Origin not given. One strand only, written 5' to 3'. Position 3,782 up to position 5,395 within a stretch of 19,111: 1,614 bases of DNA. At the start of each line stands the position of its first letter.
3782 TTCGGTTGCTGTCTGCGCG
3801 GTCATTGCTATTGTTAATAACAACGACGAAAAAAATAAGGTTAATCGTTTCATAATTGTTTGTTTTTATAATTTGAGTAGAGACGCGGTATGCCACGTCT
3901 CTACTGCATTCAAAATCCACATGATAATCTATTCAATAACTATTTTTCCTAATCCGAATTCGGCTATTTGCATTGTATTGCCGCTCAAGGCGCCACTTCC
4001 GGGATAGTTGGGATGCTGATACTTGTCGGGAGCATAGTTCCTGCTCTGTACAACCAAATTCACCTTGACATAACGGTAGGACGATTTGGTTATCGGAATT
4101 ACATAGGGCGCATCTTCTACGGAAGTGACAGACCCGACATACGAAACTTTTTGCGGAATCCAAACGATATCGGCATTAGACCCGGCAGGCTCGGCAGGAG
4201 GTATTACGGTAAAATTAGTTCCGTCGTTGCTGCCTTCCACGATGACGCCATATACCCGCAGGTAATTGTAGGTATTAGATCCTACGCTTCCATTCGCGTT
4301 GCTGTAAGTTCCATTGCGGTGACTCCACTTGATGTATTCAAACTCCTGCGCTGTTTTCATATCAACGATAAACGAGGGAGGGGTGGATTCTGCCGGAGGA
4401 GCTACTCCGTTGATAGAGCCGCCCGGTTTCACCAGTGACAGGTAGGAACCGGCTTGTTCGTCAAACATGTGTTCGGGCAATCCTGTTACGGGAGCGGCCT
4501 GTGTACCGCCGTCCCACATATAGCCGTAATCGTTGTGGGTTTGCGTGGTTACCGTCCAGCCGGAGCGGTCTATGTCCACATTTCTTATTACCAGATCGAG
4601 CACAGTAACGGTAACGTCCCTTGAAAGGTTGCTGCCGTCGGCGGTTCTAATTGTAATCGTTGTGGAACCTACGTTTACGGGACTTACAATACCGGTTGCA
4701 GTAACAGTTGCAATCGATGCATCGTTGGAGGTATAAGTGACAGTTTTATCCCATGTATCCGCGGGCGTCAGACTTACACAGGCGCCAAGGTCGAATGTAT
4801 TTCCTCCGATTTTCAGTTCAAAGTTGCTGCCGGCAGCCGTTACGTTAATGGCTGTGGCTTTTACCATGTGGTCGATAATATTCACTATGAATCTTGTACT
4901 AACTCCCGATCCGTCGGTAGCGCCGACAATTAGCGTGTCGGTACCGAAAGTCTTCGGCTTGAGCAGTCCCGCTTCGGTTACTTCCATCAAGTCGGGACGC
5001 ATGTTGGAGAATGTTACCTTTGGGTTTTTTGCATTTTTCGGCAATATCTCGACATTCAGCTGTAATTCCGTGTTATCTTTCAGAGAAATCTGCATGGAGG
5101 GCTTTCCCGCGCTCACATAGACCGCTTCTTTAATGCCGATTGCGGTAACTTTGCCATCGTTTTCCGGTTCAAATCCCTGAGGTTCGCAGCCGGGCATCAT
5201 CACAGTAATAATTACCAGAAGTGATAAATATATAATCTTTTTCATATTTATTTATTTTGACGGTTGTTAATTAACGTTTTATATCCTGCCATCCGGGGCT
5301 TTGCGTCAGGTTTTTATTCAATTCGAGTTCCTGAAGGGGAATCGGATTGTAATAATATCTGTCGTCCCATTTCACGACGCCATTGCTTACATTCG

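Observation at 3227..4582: One discoidin-like binding module present three times across two adjacent genes, with residual nucleotide-level identity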

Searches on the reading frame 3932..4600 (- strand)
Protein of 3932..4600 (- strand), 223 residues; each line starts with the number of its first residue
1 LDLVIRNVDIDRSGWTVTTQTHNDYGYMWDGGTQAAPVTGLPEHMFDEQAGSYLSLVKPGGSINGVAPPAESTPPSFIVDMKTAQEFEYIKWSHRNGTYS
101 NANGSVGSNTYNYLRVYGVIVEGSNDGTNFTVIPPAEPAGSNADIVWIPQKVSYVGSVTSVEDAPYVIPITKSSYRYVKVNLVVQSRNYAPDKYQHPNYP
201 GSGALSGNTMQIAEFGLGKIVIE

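Call 14: search_protein_families(library=pfam, proteins=[window:3932-4600:-], max_evalue=10)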
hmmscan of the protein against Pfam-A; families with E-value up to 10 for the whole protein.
window:3932-4600:- (223 aa): 1 family
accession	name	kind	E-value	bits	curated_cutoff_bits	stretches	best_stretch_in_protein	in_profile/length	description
PF22633.2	F5_F8_type_C_2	-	0.038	15.1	27.8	1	71-139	16-70/91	NedA-like, galactose-binding domain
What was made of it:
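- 3944..4579 (-): M2: clade-B F5/8-type-C / CBM32-like module, lipoprotein aa 223-434, with four loop insertions relative to M1. Fails the Pfam cut-offs (only PF22633 at 15.1 bits) (call 14).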

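Call 15: find_homologous_proteins(query=window:3932-4600:-)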
Query window:3932-4600:- (223 aa): 21 proteins with E <= 0.001 among 285 candidates.
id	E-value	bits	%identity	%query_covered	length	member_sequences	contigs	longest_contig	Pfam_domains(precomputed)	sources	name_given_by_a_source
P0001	6.9e-98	345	68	100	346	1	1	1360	PF02368.25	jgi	-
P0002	1.7e-92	327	67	97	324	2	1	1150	-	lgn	-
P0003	3.7e-88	313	66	97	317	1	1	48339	-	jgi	jgi:hypothetical protein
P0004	1.3e-48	184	47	96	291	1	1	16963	PF22633.4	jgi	jgi:hypothetical protein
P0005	6.2e-46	175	51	95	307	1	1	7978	PF18962.8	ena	-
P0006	1.7e-40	157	45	96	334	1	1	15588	PF18962.8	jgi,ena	-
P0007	4.6e-40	156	45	96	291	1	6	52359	PF18962.8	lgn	-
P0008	4.2e-36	143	43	95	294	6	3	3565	PF18962.8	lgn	-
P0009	9.8e-35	138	41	96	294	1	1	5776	-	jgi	jgi:hypothetical protein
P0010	1.6e-22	98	38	96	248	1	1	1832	PF00754.32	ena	-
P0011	5.2e-22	97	38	95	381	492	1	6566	PF00754.32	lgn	-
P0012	2.4e-19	88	37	97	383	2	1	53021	PF00754.32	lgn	-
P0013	1.0e-16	79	36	97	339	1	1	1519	PF00754.32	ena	-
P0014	1.6e-16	79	37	97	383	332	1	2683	PF00754.32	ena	-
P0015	2.3e-11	62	33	92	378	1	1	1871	PF00754.32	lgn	-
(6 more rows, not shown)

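Call 16: find_encoding_contigs(protein=P0003, flank=10000, max_places=3)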
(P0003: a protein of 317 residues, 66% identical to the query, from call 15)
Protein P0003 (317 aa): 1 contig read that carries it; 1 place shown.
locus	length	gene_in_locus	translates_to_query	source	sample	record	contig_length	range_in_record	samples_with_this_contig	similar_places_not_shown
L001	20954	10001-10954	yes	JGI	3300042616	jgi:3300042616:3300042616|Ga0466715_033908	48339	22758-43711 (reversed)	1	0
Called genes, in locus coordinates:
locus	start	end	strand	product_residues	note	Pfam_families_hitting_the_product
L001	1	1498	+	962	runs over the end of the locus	PF07715:Plug (weak)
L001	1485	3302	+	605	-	PF14322:SusD-like_3, PF07980:SusD_RagB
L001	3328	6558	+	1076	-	PF13620:CarboxypepD_reg (weak), PF13715:CarbopepD_reg_2, PF07715:Plug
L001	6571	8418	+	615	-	PF14322:SusD-like_3, PF07980:SusD_RagB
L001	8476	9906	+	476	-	PF21461:HL_N-beta (faint), PF00754:F5_F8_type_C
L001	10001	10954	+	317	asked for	-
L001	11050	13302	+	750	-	PF17291:M60-like_N, PF13402:Peptidase_M60, PF00754:F5_F8_type_C, PF22633:F5_F8_type_C_2 (weak), PF18962:Por_Secre_tail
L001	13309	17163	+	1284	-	PF24517:CBM96, PF08124:Lyase_8_N, PF02278:Lyase_8, PF02884:Lyase_8_C, PF00754:F5_F8_type_C (weak), PF18962:Por_Secre_tail (weak)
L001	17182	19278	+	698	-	PF02837:Glyco_hydro_2_N, PF22666:Glyco_hydro_2_N2 (weak), PF16355:DUF4982 (faint), PF00703:Glyco_hydro_2, PF02836:Glyco_hydro_2_C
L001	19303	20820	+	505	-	PF01120:Alpha_L_fucos, PF14871:GHL6 (weak)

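Call 17: find_encoding_contigs(protein=P0004, flank=10000, max_places=3)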
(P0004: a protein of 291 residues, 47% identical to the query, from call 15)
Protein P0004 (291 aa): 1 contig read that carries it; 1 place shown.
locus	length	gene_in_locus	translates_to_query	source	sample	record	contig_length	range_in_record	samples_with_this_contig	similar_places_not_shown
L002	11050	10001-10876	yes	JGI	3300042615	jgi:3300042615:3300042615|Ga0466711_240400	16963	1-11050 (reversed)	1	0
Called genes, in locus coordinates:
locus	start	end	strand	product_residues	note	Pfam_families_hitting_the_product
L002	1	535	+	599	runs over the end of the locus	PF14322:SusD-like_3, PF07980:SusD_RagB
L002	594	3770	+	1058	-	PF13620:CarboxypepD_reg, PF13715:CarbopepD_reg_2, PF07715:Plug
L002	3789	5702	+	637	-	PF14322:SusD-like_3, PF07980:SusD_RagB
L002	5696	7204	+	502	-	PF00754:F5_F8_type_C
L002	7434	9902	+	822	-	PF17291:M60-like_N (weak), PF13402:Peptidase_M60, PF00754:F5_F8_type_C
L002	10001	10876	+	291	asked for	PF22633:F5_F8_type_C_2 (weak)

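Call 18: find_encoding_contigs(protein=P0007, flank=10000, max_places=2)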
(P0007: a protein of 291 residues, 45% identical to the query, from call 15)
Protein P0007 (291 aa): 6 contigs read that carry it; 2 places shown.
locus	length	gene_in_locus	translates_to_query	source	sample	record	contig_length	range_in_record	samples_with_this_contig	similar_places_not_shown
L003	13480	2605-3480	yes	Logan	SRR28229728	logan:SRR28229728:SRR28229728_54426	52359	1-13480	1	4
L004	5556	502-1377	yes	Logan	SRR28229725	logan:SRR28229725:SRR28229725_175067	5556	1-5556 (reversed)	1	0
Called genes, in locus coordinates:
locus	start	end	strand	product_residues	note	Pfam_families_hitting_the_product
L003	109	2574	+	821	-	PF17291:M60-like_N, PF13402:Peptidase_M60, PF00754:F5_F8_type_C, PF22633:F5_F8_type_C_2 (faint), PF18962:Por_Secre_tail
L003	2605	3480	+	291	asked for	PF18962:Por_Secre_tail (weak)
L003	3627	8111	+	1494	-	PF00754:F5_F8_type_C (faint), PF02368:Big_2 (weak), PF08124:Lyase_8_N, PF02278:Lyase_8, PF02884:Lyase_8_C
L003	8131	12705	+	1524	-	PF13229:Beta_helix (weak), PF08124:Lyase_8_N, PF02278:Lyase_8, PF02884:Lyase_8_C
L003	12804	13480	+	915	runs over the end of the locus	-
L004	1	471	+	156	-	?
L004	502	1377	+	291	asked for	PF18962:Por_Secre_tail (weak)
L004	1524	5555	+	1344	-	?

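Call 19: find_encoding_contigs(protein=P0012, flank=10000, max_places=2)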
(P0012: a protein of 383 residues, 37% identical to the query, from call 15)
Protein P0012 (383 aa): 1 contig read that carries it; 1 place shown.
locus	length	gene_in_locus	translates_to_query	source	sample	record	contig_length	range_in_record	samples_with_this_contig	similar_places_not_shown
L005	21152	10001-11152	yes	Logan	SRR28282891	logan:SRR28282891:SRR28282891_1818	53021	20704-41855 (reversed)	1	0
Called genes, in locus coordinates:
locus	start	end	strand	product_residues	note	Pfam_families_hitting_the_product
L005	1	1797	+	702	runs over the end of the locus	PF02837:Glyco_hydro_2_N, PF22666:Glyco_hydro_2_N2 (weak), PF16355:DUF4982 (faint), PF00703:Glyco_hydro_2, PF02836:Glyco_hydro_2_C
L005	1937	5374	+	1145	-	PF07660:STN, PF13620:CarboxypepD_reg, PF13715:CarbopepD_reg_2, PF07715:Plug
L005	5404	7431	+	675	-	PF14322:SusD-like_3, PF07980:SusD_RagB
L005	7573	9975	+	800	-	PF00754:F5_F8_type_C (weak), PF17291:M60-like_N (weak), PF13402:Peptidase_M60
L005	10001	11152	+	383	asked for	PF00754:F5_F8_type_C (weak)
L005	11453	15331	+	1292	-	PF13802:Gal_mutarotas_2, PF01055:Glyco_hydro_31_2nd, PF21365:Glyco_hydro_31_3rd, PF17137:DUF5110, PF00041:fn3 (faint), PF00754:F5_F8_type_C, PF00404:Dockerin_1 (weak)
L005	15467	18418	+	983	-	PF07470:Glyco_hydro_88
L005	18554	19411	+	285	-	PF00657:Lipase_GDSL, PF13472:Lipase_GDSL_2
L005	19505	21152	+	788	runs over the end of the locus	PF15979:Glyco_hydro_115, PF17829:GH115_C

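Call 20: find_encoding_contigs(protein=P0006, flank=10000, max_places=2)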
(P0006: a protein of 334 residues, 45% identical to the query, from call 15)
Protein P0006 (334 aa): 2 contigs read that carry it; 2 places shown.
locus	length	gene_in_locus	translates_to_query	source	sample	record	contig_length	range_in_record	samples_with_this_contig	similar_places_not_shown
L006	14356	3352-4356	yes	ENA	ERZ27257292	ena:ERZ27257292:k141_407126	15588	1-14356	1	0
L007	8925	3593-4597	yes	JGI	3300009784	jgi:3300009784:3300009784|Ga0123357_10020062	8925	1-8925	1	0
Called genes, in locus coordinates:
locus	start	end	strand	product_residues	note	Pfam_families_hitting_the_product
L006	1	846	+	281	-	?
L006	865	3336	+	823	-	PF17291:M60-like_N (weak), PF13402:Peptidase_M60, PF00754:F5_F8_type_C, PF22633:F5_F8_type_C_2 (weak), PF18962:Por_Secre_tail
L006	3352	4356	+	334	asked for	PF18962:Por_Secre_tail (weak)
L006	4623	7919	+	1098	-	PF24517:CBM96, PF08124:Lyase_8_N, PF02278:Lyase_8, PF02884:Lyase_8_C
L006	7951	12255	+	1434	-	PF21307:Glyco_hydro_95_C (faint), PF22124:Glyco_hydro_95_cat, PF18962:Por_Secre_tail (weak)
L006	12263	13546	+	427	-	PF03422:CBM_6, PF01120:Alpha_L_fucos, PF14871:GHL6 (weak)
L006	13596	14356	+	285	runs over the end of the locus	PF00754:F5_F8_type_C, PF22633:F5_F8_type_C_2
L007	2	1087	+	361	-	?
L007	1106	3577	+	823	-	PF17291:M60-like_N (weak), PF13402:Peptidase_M60, PF00754:F5_F8_type_C, PF22633:F5_F8_type_C_2 (weak), PF18962:Por_Secre_tail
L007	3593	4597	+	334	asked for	PF18962:Por_Secre_tail (weak)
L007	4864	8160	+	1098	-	PF24517:CBM96, PF08124:Lyase_8_N, PF02278:Lyase_8, PF02884:Lyase_8_C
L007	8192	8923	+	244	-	?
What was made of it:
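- Free clade-A proteins lie directly after M60 genes in L002, L003, L006 and L007 (calls 17, 18, 20). Related loci carry PL8 lyases, GH88, GH2 and fucosidases (calls 16-20). Free module genes do sit next to M60 genes elsewhere (calls 16-20).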

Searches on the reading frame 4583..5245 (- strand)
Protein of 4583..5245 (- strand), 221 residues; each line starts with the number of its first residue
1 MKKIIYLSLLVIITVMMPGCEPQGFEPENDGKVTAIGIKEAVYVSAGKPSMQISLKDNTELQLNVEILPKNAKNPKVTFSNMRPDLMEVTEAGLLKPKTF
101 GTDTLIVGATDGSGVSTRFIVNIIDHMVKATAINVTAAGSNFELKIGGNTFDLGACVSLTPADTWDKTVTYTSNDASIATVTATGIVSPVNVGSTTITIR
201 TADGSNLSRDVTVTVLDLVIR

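Call 14: search_protein_families(library=pfam, proteins=[window:4583-5245:-], max_evalue=10)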
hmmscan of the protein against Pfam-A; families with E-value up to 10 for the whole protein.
window:4583-5245:- (221 aa): 4 families
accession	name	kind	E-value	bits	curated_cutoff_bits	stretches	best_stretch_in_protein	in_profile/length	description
PF02368.24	Big_2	-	4e-12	46.4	22.8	2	157-203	24-70/79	Bacterial Ig-like domain (group 2)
PF22359.2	Big-like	-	7.5e-06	26.5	27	2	168-215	2-46/48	Bacterial Ig-like domain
PF21461.3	HL_N-beta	-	1.1e-05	25.6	27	1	169-207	14-50/57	Hyaluronate lyase, N-terminal beta-sheet domain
PF17963.7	Big_9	-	1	10.8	23.6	1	97-123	62-88/89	Bacterial Ig domain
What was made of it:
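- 3929..5245 (-): Lipoprotein of 438 aa, encoded directly after susD. It occupies the position of a surface glycan-binding protein: lipobox Cys20, two Ig-like domains, then M2. Big_2 46.4 bits (call 14).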
